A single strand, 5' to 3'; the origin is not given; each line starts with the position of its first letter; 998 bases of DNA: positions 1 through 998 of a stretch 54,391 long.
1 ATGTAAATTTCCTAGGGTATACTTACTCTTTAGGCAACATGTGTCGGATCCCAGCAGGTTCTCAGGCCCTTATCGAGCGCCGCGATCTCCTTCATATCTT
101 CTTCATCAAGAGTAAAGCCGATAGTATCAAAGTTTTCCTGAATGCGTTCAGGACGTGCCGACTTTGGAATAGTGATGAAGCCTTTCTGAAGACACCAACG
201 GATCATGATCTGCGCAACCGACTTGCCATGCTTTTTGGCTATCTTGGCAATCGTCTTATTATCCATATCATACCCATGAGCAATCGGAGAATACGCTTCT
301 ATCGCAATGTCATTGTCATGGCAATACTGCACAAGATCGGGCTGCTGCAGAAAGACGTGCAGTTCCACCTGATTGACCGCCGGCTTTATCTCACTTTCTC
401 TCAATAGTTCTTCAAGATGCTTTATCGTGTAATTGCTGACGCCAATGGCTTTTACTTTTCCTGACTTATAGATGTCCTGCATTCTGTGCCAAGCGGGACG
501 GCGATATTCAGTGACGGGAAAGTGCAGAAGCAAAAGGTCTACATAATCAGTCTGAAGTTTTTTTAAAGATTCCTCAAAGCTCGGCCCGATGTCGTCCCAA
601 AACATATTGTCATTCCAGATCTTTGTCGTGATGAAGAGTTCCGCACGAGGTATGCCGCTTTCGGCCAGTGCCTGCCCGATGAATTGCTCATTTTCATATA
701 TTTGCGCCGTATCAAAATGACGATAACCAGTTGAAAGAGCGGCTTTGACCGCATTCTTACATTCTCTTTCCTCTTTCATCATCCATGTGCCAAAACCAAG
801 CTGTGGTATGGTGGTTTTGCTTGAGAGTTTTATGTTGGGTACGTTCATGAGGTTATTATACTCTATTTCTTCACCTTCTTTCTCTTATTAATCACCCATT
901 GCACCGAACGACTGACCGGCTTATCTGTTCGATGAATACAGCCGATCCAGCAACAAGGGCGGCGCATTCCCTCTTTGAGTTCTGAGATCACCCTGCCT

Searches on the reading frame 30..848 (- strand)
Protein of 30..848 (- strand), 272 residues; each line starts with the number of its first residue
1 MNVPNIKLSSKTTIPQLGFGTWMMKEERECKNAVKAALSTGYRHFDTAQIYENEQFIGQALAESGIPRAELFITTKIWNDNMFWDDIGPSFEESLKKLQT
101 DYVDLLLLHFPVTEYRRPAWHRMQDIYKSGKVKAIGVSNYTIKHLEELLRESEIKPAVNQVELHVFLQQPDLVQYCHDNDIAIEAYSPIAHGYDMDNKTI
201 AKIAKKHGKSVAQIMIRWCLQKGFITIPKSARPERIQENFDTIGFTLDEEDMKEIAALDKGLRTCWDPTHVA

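Call 20: search_protein_families(library=padloc, alignment_id=A1, max_evalue=0.001)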
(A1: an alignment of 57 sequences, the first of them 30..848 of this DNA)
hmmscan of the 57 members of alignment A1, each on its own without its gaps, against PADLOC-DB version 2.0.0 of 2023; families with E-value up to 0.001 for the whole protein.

A. member 1, window:30-848:- (272 aa): 0 families

B. families by the number of members that match (of 57 scanned): 22 families
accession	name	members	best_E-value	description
PDLC04140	mad8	2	1.1e-06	mads_8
PDLC03961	ShosA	1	1.7e-57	-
PDLC04043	PD-T4-6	1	2.6e-46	-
PDLC03838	DolB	1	3.2e-38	-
PDLC04606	PDC-M37B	1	2.9e-34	-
PDLC02865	DpdF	1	3.9e-25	DpdF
PDLC04134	mad2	1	1.3e-24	mads_2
PDLC04605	PDC-M37B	1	2.9e-24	-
PDLC02997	ShosA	1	2.3e-23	-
PDLC03927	PsyrA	1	2.5e-21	-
PDLC04135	mad3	1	2.7e-21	mads_3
PDLC01993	RtcR--CARF_AAA_HTH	1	2.1e-08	-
PDLC02911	VakA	1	2.1e-06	-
PDLC02980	AriA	1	4.1e-06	-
PDLC04232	IetA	1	2e-05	-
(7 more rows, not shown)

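Call 21: search_protein_families(library=pfam, alignment_id=A1, max_evalue=0.00001)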
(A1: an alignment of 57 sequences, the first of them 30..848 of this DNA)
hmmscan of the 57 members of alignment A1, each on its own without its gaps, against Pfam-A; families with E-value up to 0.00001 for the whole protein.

A. member 1, window:30-848:- (272 aa): 1 family
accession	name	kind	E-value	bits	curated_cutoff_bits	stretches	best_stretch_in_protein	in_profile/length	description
PF00248.27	Aldo_ket_red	-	3.9e-64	217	24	1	17-259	2-290/291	Aldo/keto reductase family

B. families by the number of members that match (of 57 scanned): 68 families (the first 25 are shown)
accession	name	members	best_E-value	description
PF00248.27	Aldo_ket_red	2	3.9e-64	Aldo/keto reductase family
PF07690.21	MFS_1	2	1.2e-59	Major Facilitator Superfamily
PF00004.35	AAA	2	5.5e-15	ATPase family associated with various cellular activities (AAA)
PF13437.12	HlyD_3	2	1.3e-11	HlyD family secretion protein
PF16576.10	HlyD_D23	2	1.4e-11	Barrel-sandwich domain of CusB or HlyD membrane-fusion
PF01131.25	Topoisom_bac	1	1.7e-122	DNA topoisomerase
PF01436.27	NHL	1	3.1e-94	NHL repeat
PF01070.24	FMN_dh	1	3.2e-89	FMN-dependent dehydrogenase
PF00793.26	DAHP_synth_1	1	1.3e-67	DAHP synthetase I family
PF02481.21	DNA_processg_A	1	3.7e-65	DNA recombination-mediator protein A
PF01207.24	Dus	1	6.2e-58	Dihydrouridine synthase (Dus)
PF00534.26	Glycos_transf_1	1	5.1e-41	Glycosyl transferases group 1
PF07724.20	AAA_2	1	5e-39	AAA domain (Cdc48 subfamily)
PF24684.1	Vgb_lyase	1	4.9e-37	Virginiamycin B lyase family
PF01396.24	Zn_ribbon_Top1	1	7.1e-37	Topoisomerase DNA binding C4 zinc finger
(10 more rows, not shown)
